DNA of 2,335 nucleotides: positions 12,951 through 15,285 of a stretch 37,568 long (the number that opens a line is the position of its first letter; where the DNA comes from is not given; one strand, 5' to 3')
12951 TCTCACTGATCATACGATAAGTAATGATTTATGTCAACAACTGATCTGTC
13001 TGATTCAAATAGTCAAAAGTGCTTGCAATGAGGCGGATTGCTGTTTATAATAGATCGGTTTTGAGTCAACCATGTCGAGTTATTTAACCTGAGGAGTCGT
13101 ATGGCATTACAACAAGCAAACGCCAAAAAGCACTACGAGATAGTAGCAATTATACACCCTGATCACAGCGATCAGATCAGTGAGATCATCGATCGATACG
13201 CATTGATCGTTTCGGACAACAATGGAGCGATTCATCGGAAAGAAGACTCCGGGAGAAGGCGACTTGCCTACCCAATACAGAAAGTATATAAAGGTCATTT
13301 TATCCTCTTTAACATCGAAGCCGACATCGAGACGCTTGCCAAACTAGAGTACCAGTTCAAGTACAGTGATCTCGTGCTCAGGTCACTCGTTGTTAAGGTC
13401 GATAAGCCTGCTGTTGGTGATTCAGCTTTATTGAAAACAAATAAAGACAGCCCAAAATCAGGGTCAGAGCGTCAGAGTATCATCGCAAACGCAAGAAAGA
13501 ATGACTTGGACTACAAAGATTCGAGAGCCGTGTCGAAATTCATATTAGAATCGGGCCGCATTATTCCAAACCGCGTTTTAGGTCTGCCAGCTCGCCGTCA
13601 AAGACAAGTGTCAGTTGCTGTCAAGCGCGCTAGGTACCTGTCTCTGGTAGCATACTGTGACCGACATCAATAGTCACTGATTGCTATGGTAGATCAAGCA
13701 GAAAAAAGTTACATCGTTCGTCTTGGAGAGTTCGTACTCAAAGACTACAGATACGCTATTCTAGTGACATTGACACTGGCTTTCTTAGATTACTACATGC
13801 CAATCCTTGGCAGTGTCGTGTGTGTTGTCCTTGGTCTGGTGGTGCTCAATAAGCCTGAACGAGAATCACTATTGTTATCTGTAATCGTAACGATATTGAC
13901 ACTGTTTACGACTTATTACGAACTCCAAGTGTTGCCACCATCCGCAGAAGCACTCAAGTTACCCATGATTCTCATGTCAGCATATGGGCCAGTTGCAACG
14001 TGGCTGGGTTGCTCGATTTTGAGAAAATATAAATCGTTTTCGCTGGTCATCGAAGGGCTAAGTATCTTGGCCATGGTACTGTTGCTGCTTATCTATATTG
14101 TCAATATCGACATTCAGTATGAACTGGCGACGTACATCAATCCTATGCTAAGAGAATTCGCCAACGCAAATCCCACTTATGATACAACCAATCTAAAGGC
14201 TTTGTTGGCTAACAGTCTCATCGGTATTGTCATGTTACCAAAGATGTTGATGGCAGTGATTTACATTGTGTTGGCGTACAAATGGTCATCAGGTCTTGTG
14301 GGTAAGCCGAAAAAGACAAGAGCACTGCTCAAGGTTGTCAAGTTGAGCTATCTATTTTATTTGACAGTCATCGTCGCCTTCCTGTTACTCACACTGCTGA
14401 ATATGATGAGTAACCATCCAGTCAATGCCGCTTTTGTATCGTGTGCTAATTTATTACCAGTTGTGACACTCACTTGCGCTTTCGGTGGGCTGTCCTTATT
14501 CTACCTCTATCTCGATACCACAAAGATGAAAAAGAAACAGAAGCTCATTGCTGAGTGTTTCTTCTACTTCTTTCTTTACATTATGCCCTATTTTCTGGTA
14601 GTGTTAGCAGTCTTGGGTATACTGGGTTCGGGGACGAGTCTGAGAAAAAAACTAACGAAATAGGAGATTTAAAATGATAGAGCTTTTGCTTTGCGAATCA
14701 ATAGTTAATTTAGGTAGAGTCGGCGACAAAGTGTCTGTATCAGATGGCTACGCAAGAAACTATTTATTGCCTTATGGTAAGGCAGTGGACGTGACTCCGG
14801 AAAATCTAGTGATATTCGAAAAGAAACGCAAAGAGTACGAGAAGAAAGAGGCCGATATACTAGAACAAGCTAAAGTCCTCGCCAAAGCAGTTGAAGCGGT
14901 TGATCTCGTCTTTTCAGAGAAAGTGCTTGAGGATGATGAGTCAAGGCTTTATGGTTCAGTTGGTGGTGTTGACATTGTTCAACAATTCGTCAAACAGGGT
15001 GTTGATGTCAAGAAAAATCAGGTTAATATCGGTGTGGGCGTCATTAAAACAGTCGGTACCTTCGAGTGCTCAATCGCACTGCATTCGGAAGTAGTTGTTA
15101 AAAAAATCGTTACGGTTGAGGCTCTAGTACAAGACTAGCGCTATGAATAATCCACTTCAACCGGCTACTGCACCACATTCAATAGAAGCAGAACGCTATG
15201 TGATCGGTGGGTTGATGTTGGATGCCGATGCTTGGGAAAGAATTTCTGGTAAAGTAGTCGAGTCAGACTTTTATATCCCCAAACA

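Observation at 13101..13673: Ribosomal proteins S6 and S18 encoded as one in-frame fusion ORF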

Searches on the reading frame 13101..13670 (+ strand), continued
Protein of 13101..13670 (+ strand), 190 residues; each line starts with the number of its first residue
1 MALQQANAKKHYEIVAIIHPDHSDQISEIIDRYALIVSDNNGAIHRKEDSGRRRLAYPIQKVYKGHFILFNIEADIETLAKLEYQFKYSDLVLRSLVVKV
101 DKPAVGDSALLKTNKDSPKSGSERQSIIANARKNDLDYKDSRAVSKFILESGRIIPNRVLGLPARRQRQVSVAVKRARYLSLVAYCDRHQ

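Call 43: search_solved_structures(query=window:13101-13670:+, max_evalue=0.00001, show_alignments=2)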
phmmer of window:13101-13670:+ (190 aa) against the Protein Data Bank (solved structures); distinct sequences matched with E-value up to 0.00001: 111 (the best 60 are shown).
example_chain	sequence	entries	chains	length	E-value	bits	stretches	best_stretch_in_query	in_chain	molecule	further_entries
8rd8_FG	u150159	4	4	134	9.1e-36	126.5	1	10-140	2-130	Small ribosomal subunit protein bS6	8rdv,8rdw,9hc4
28nt_f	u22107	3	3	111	1.5e-29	106.3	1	10-115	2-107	Small ribosomal subunit protein bS6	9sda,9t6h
9t0z_F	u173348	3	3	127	1.6e-29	106.1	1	10-132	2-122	Small ribosomal subunit protein bS6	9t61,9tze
9hig_F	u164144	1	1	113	2.5e-29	105.5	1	10-115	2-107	Small ribosomal subunit protein bS6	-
7unr_f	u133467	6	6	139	3e-29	105.2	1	10-133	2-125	30S ribosomal protein S6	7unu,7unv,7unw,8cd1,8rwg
3jbu_F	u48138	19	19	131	7e-29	104.1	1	10-141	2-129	30S ribosomal protein S6 | Small ribosomal subunit protein bS6 | Small ribosomal subunit protein bS6, non-modified isoform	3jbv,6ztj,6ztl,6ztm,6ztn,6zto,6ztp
6v39_f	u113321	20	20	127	8.4e-29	103.8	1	10-124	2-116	30S ribosomal protein S6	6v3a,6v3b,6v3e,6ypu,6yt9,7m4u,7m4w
7qg8_5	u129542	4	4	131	1.4e-28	103.1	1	10-141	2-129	30S ribosomal protein S6, non-modified isoform | 30S ribosomal protein S6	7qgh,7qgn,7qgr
9h90_f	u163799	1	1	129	1.5e-28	102.9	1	10-125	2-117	30S ribosomal protein S6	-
10fz_F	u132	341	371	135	1.8e-28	102.8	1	10-142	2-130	Small ribosomal subunit protein bS6, fully modified isoform | Small ribosomal subunit protein bS6 | 30S ribosomal protein S6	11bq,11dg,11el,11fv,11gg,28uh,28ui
4v7c_AF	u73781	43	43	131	2.2e-28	102.5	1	10-141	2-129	30S ribosomal protein S6 | 30S ribosomal protein S6 1 | Small ribosomal subunit protein bS6, non-modified isoform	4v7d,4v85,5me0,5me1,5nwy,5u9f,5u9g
6spe_f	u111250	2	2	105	4.7e-28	101.4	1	10-113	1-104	30S ribosomal protein S6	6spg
6bu8_F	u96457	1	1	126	7.7e-28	100.7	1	10-133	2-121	30S ribosomal protein S6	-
4ybb_AF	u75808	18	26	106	5.1e-27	98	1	10-107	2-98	30S ribosomal protein S6 | 30S ribosomal protein S6, fully modified isoform | Small ribosomal subunit protein bS6, non-modified isoform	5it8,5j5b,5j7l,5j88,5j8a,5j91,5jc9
6hrm_k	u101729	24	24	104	6.8e-27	97.6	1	10-106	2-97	30S ribosomal protein S6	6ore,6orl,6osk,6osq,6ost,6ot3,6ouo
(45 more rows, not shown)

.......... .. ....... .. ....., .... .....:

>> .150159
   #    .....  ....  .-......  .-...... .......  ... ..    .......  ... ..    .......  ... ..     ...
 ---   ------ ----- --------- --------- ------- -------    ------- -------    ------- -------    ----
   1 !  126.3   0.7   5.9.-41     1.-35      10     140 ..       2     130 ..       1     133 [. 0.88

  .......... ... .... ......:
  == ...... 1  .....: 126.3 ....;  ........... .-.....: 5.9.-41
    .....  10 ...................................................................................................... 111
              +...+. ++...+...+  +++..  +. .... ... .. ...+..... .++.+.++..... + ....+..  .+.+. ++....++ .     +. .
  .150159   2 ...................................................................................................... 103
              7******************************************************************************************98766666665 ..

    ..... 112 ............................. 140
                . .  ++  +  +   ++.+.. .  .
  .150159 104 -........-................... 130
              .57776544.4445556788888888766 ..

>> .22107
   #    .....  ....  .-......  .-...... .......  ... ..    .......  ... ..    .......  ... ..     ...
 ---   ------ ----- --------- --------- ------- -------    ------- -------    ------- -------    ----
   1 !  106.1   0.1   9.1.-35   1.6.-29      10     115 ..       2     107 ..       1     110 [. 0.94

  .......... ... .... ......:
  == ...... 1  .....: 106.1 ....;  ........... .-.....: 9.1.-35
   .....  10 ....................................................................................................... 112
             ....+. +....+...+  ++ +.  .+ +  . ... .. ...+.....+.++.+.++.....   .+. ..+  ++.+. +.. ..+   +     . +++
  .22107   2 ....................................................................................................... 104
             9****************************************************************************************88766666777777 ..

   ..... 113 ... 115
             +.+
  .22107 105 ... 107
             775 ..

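Call 46: find_related_loci(query=A4, collection=metagenome_contigs, flank=3000)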
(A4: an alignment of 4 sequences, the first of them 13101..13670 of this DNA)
Query A4 (190 aa) in metagenome_contigs; peptide patterns used: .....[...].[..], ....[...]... (x = any residue, [..] = any of these).
175 stretches matched a pattern; 16 encode a relative of the query (tblastn E <= 1e-3); 16 distinct loci.
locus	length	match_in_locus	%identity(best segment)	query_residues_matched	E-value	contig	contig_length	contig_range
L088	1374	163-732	100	1-190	5e-137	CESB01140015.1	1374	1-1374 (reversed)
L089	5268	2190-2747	65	6-190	2e-75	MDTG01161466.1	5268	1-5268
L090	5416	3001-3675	36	6-189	3e-48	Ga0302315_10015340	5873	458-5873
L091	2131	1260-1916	37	5-189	1e-47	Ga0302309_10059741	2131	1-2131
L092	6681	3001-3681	34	10-190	3e-46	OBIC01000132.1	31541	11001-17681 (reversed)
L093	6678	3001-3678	35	5-189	3e-46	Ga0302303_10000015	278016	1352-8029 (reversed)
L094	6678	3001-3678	35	5-189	3e-46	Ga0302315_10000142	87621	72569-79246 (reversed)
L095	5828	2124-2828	34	10-189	7e-43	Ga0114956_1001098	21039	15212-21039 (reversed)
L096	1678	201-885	41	5-189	3e-33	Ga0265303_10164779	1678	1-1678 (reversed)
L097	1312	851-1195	45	10-126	6e-33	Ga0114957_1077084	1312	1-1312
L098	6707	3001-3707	43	10-189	4e-31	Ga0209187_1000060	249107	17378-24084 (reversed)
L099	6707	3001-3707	43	10-189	4e-31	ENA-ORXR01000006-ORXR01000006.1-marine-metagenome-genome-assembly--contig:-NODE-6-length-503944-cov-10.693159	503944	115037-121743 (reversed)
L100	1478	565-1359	45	10-189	3e-31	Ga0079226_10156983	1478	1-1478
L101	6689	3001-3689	43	10-189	4e-30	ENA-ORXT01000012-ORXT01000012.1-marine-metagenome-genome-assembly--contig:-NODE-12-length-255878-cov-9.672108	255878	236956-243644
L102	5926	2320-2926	45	10-190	1e-37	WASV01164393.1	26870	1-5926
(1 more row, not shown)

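Call 51: predict_structure(alignment_id=A1)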
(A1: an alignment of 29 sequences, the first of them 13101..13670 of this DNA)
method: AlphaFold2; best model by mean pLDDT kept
length: 190 residues; sequences in the alignment: 29
mean_pLDDT: 91.7   pTM: 0.85
mean pLDDT of the five models: 91.7, 91.2, 90.5, 90.2, 88.8
residues with pLDDT >= 90: 153; 70-90: 22; 50-70: 14; < 50: 1
segments of 3 or more residues with pLDDT < 50: none
pLDDT, mean of each block of 10 residues (from residue 1): 79 98 97 97 97 95 98 97 96 98 93 66 85 93 93 93 95 97 76
secondary structure, 60 per line:
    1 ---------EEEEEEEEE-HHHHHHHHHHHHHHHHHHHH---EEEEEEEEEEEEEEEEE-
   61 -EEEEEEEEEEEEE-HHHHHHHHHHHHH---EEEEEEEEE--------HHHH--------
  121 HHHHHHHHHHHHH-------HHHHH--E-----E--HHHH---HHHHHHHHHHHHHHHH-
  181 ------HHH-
elements in order: E10-18 H20-39 E43-59 E62-74 H76-88 E92-100 H109-112 H121-133 H141-145 H157-160 H164-179

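Call 55: fold_search(model_id=the predicted structure, library=pdb)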
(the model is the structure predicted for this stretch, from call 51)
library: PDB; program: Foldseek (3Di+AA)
matches with E <= 10: 1585; with E <= 0.001: 102
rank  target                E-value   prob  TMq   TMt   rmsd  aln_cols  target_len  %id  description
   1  8rd8_FG               6.7e-13  1.00  0.52  0.95   1.0       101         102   53  Cryo-EM structure of P. urativorans 70S ribosome in complex with hibernation factors Balon and RaiA (structure 1). (released 2024-02-21)
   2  9h90_f                1.8e-12  1.00  0.53  0.94   1.0       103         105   45  Cryo-EM structure of the Vibrio natrigens 30S ribosomal subunit in complex with spectinomycin. (released 2025-05-21)
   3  4ybb_AF               3.2e-12  1.00  0.53  0.91   1.4       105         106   43  High-resolution structure of the Escherichia coli ribosome (released 2015-03-18)
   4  7k00_F                3.4e-12  1.00  0.51  0.93   1.1       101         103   44  Structure of the Bacterial Ribosome at 2 Angstrom Resolution (released 2020-09-23)
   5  6ypu_g                4.0e-12  1.00  0.51  0.93   1.1       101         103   44  Acinetobacter baumannii ribosome-amikacin complex - 30S subunit body (released 2020-09-16)
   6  7m4u_f                6.5e-12  1.00  0.52  0.93   1.1       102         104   44  A. baumannii Ribosome-Eravacycline complex: 30S (released 2021-05-19)
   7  8cgu_F                1.3e-11  1.00  0.52  0.94   1.0       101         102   44  Gentamicin bound to the 30S body (released 2023-07-26)
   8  9fda_F                1.5e-11  1.00  0.50  0.92   1.1        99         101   44  Structure of E. coli 30S-IF1-IF3-mRNA-Edeine complex (released 2025-03-19)
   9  5mdv_k                2.0e-11  1.00  0.51  0.91   1.0        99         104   44  Structure of ArfA and RF2 bound to the 70S ribosome (accommodated state) (released 2016-12-14)
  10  7unr_f                2.0e-11  1.00  0.52  0.92   1.2       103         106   45  Pseudomonas aeruginosa 70S ribosome initiation complex bound to compact IF2-GDP (composite structure I-A) (released 2022-06-22)
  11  8cep_F                2.3e-11  1.00  0.51  0.94   1.0        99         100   44  Kasugamycin bound to the 30S body (released 2023-07-19)
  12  6szs_f                7.5e-11  1.00  0.50  0.94   1.0        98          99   44  Release factor-dependent ribosome rescue by BrfA in the Gram-positive bacterium Bacillus subtilis (released 2019-12-04)
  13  6spe_f                9.0e-11  1.00  0.53  0.92   1.4       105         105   44  Pseudomonas aeruginosa 30s ribosome from a clinical isolate (released 2019-10-16)
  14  4v6k_BJ               1.3e-10  1.00  0.50  0.69   2.0       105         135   45  Structural insights into cognate vs. near-cognate discrimination during decoding. (released 2014-07-09)
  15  8rwg_e                1.6e-10  1.00  0.50  0.91   1.0        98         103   44  PAO1 wild-type ribosome, R, reference map (released 2025-02-12)
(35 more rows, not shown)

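Call 73: find_encoding_contigs(protein=P0125, flank=5000, max_places=1)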
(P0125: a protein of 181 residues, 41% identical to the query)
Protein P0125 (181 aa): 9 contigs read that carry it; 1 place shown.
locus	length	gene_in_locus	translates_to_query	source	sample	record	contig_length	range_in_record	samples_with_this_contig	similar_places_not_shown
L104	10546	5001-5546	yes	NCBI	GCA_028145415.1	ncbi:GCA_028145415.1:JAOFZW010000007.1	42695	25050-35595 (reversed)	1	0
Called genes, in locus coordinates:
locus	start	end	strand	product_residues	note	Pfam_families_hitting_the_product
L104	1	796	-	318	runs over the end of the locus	PF04055:Radical_SAM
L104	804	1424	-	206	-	PF21948:LplA-B_cat, PF03099:BPL_LplA_LipB (weak)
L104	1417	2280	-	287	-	PF01063:Aminotran_4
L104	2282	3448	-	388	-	PF00768:Peptidase_S11, PF13354:Beta-lactamase2, PF07943:PBP5_C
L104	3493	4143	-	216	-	PF03330:DPBB_1, PF05036:SPOR (weak)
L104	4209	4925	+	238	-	PF00588:SpoU_methylase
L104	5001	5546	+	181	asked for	PF01250:Ribosomal_S6, PF01084:Ribosomal_S18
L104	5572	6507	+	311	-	-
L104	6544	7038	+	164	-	PF01281:Ribosomal_L9_N, PF03948:Ribosomal_L9_C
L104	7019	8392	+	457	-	PF00772:DnaB, PF03796:DnaB_C, PF06745:ATPase (faint), PF13481:AAA_25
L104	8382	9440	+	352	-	PF01168:Ala_racemase_N, PF00842:Ala_racemase_C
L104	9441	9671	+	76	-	PF03937:Sdh5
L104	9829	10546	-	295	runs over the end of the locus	-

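Call 74: find_encoding_contigs(protein=P0246, flank=5000, max_places=1)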
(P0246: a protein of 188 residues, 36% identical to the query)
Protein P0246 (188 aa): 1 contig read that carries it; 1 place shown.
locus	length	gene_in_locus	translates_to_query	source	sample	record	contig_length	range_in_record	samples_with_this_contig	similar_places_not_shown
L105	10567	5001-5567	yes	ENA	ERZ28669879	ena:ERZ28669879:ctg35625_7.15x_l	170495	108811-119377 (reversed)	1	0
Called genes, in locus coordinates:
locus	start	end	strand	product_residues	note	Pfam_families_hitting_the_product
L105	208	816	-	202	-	PF01025:GrpE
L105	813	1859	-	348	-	PF01628:HrcA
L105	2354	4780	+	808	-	PF02190:LON_substr_bdg, PF08298:AAA_PrkA (weak), PF00004:AAA, PF07728:AAA_5, PF22667:Lon_lid, PF05362:Lon_C, PF13541:ChlI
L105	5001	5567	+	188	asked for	PF01250:Ribosomal_S6, PF01084:Ribosomal_S18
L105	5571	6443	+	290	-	-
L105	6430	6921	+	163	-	PF01281:Ribosomal_L9_N, PF03948:Ribosomal_L9_C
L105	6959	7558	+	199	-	PF02482:Ribosomal_S30AE, PF16321:Ribosom_S30AE_C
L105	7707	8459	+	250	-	PF01416:PseudoU_synth_1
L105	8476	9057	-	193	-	PF25084:LbH_EIF2B (weak), PF00132:Hexapep (weak)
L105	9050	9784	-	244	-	PF01138:RNase_PH, PF03725:RNase_PH_C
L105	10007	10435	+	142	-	-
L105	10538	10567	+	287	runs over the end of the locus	-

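Call 75: find_encoding_contigs(protein=P0123, flank=5000, max_places=1)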
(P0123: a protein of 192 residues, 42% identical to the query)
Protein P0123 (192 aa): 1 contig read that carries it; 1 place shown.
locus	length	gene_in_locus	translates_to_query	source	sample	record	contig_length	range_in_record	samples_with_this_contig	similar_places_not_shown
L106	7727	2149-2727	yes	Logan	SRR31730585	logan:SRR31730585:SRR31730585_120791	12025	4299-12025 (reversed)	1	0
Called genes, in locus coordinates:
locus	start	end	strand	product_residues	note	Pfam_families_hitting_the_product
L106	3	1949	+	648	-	?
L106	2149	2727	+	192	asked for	PF01250:Ribosomal_S6, PF01084:Ribosomal_S18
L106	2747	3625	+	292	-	-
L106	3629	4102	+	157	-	PF01281:Ribosomal_L9_N, PF03948:Ribosomal_L9_C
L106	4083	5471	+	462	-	PF00772:DnaB, PF03796:DnaB_C, PF13481:AAA_25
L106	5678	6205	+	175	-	PF12019:GspH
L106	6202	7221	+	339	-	PF02547:Queuosine_synth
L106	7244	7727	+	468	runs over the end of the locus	PF00324:AA_permease, PF13520:AA_permease_2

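Call 83: predict_structure(alignment_id=A6)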
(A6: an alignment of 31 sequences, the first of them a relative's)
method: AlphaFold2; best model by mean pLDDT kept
length: 168 residues; sequences in the alignment: 31
mean_pLDDT: 92.3   pTM: 0.85
mean pLDDT of the five models: 92.3, 91.9, 91.7, 91.4, 91.3
residues with pLDDT >= 90: 144; 70-90: 12; 50-70: 11; < 50: 1
segments of 3 or more residues with pLDDT < 50: none
pLDDT, mean of each block of 10 residues (from residue 1): 97 97 96 97 96 98 96 95 97 91 61 88 93 93 96 97 78
secondary structure, 60 per line:
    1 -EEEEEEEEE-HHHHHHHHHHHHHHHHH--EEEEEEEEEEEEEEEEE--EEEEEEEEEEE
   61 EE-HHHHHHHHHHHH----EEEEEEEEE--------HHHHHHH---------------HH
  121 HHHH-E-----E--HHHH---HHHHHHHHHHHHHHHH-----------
elements in order: E2-10 H12-28 E31-47 E50-62 H64-75 E80-88 H97-103 H119-124 H135-138 H142-157

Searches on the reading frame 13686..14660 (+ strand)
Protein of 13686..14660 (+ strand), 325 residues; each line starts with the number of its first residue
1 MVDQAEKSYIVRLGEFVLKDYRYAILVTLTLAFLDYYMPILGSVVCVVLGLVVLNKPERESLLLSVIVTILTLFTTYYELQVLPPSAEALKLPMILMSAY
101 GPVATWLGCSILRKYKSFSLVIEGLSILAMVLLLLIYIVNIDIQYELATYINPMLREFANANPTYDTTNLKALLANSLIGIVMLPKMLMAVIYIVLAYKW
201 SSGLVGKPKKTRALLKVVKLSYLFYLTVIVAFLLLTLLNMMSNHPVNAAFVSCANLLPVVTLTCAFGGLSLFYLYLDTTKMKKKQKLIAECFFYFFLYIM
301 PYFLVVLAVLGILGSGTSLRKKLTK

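Call 3: search_protein_families(library=pfam, proteins=[window:13686-14660:+], max_evalue=0.01)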
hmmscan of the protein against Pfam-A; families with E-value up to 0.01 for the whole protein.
window:13686-14660:+ (325 aa): 1 family
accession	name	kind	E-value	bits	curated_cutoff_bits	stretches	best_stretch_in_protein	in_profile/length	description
PF09991.14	DUF2232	-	4e-06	26.7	27.8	1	27-312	2-287/290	Predicted membrane protein (DUF2232)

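Call 4: search_protein_families(library=ncbifam, proteins=[window:13686-14660:+], max_evalue=0.01)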
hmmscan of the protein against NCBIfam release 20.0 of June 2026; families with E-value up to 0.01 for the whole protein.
window:13686-14660:+ (325 aa): 0 families

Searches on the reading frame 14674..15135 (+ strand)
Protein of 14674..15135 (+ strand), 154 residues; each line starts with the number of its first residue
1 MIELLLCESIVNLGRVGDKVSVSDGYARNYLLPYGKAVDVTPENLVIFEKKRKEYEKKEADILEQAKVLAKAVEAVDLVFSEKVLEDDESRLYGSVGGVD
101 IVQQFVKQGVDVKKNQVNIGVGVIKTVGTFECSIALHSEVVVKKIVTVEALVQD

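Call 3: search_protein_families(library=pfam, proteins=[window:14674-15135:+], max_evalue=0.01)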
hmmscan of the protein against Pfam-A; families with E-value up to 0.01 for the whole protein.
window:14674-15135:+ (154 aa): 2 families
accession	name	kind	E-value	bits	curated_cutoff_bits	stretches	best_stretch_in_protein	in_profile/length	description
PF01281.25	Ribosomal_L9_N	-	8.6e-16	57.7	20.7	1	3-45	2-44/47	Ribosomal protein L9, N-terminal domain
PF03948.19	Ribosomal_L9_C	-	6.5e-14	52.6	23.2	1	64-149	1-85/86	Ribosomal protein L9, C-terminal domain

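Call 4: search_protein_families(library=ncbifam, proteins=[window:14674-15135:+], max_evalue=0.01)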
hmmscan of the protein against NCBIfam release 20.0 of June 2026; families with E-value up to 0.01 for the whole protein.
window:14674-15135:+ (154 aa): 1 family
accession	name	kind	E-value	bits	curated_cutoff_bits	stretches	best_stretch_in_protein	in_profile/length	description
TIGR00158.1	L9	equivalog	6.7e-33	114.2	58.6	1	4-149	3-146/148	50S ribosomal protein L9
